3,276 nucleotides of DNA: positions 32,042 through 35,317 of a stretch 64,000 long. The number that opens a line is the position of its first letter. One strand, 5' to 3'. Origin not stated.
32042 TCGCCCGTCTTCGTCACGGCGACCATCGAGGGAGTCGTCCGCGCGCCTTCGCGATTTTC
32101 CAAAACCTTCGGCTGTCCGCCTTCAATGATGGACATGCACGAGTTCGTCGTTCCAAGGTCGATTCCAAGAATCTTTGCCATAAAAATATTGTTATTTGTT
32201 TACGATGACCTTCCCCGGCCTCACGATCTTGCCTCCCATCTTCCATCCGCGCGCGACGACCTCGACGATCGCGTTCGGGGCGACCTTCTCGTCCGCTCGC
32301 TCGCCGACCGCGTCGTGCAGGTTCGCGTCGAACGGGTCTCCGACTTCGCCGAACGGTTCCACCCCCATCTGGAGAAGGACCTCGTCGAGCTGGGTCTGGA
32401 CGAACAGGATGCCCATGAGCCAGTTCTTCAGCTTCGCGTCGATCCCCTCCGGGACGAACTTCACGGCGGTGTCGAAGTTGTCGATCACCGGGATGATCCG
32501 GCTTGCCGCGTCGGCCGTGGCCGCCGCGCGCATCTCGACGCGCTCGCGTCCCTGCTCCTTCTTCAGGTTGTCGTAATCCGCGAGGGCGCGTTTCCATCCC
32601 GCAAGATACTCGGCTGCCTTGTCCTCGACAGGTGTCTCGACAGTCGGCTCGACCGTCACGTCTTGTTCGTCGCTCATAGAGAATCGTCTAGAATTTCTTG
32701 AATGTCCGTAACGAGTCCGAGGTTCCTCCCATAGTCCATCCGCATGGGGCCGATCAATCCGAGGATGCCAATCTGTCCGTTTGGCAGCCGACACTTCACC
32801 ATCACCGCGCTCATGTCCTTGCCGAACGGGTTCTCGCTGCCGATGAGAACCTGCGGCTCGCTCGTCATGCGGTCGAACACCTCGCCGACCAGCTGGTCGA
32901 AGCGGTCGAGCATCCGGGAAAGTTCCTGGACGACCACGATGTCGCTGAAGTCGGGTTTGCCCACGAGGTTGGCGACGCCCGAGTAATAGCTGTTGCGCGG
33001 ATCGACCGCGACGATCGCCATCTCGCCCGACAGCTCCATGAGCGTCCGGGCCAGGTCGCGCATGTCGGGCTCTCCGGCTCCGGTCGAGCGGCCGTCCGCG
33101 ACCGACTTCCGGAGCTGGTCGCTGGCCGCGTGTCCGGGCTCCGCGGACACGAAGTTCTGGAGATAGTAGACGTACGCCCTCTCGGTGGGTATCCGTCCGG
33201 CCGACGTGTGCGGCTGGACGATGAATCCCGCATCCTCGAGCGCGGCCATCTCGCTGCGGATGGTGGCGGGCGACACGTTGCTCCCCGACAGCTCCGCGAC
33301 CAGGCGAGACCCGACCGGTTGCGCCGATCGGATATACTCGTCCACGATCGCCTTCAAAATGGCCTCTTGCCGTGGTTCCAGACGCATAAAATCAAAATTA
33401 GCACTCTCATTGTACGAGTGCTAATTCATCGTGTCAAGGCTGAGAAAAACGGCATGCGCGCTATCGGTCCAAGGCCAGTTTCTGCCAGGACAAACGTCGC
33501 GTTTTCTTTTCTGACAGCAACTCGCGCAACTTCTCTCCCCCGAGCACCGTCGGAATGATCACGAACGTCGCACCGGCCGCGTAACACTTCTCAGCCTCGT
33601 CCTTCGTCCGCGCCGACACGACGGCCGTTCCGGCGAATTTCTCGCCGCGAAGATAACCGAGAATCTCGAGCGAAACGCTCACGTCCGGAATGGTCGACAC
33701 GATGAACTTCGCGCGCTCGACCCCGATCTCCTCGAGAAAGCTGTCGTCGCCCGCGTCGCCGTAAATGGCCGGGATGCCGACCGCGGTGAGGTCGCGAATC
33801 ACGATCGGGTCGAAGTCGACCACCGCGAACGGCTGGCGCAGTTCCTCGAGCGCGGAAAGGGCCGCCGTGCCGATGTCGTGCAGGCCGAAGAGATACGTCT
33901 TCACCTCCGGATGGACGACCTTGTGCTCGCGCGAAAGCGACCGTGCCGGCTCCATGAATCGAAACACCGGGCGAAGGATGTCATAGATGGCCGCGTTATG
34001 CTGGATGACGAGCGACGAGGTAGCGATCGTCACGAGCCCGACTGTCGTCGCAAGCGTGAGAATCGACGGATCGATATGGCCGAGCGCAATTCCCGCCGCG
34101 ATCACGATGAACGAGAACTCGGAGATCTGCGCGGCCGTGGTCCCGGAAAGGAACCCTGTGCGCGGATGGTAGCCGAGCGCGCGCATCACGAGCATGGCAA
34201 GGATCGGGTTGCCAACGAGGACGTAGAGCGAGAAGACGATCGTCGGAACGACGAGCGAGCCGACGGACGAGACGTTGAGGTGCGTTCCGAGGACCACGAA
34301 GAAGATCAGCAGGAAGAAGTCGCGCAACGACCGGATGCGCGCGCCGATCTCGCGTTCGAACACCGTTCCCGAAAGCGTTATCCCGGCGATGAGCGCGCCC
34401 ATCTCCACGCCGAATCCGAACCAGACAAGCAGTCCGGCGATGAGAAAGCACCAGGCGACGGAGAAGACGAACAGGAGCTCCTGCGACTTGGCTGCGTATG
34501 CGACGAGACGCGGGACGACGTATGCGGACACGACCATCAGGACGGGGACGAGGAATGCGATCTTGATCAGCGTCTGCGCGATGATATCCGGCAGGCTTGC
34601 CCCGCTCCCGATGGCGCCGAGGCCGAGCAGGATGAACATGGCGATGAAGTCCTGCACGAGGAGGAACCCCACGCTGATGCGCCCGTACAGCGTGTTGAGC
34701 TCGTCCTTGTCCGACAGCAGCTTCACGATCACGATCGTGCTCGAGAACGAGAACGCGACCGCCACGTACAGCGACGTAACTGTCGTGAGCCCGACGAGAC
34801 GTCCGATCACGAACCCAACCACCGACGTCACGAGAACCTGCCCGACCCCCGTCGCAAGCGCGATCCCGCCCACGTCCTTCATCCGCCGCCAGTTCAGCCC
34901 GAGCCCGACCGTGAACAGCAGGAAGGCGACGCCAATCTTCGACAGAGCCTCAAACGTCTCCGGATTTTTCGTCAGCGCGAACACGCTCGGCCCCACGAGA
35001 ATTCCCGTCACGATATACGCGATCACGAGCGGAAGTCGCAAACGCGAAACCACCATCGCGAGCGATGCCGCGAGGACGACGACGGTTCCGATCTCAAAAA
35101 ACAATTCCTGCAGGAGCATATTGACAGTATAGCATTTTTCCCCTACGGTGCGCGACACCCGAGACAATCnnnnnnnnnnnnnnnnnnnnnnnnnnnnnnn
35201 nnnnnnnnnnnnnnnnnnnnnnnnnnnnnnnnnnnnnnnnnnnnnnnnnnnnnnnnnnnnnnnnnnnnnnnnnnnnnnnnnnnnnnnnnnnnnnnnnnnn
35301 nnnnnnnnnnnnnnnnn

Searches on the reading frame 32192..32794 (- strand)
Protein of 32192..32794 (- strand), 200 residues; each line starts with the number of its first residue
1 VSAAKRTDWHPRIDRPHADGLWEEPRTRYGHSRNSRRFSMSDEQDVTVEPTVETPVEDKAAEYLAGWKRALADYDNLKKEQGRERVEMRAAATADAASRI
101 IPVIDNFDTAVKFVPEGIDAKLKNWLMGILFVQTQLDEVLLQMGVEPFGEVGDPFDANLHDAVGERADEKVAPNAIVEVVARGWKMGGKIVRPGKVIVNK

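Call 32: search_protein_families(library=pfam, proteins=[window:32192-32794:-], max_evalue=0.00001)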
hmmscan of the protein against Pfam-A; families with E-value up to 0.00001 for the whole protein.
window:32192-32794:- (200 aa): 1 family
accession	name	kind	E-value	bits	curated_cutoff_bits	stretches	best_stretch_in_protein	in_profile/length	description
PF01025.24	GrpE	-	4.2e-33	114.8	25.8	1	56-200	23-165/165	GrpE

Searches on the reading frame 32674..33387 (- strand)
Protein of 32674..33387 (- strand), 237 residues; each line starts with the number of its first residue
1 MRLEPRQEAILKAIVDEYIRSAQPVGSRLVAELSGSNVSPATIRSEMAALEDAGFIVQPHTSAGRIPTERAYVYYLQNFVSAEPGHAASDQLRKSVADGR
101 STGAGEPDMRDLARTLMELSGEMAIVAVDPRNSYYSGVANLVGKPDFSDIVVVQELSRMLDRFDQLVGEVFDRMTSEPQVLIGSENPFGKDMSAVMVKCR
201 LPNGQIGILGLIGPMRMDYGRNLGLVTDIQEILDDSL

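Call 32: search_protein_families(library=pfam, proteins=[window:32674-33387:-], max_evalue=0.00001)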
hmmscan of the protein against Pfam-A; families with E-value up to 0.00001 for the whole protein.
window:32674-33387:- (237 aa): 1 family
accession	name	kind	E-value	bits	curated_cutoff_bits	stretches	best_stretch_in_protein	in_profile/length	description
PF01628.27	HrcA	-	1.5e-17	64.7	22.2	1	90-221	92-213/215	HrcA protein C terminal domain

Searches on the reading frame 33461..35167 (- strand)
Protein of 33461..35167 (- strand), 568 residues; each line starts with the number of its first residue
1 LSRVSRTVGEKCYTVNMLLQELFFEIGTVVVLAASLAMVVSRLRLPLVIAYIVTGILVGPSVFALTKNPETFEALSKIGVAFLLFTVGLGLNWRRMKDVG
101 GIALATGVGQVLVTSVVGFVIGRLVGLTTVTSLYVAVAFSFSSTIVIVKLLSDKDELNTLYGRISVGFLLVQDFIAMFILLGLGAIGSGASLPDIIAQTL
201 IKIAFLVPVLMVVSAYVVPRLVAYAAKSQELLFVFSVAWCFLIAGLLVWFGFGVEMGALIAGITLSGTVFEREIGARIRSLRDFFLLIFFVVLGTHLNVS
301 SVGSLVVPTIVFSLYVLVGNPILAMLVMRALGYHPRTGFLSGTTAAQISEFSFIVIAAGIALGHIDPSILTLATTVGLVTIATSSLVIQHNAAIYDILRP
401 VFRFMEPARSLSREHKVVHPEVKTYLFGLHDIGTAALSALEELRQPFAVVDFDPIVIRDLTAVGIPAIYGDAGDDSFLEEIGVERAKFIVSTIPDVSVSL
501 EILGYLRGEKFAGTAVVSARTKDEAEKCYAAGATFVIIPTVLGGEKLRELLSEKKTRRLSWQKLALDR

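Call 32: search_protein_families(library=pfam, proteins=[window:33461-35167:-], max_evalue=0.00001)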
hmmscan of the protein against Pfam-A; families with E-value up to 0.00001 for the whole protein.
window:33461-35167:- (568 aa): 2 families
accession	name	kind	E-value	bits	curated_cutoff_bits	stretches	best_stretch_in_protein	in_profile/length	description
PF00999.27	Na_H_Exchanger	-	2.1e-50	172.1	26.2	1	32-384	3-365/375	Sodium/hydrogen exchanger, transmembrane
PF02254.24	TrkA_N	-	1.7e-18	67.4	23.8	1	427-539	4-116/116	TrkA-N domain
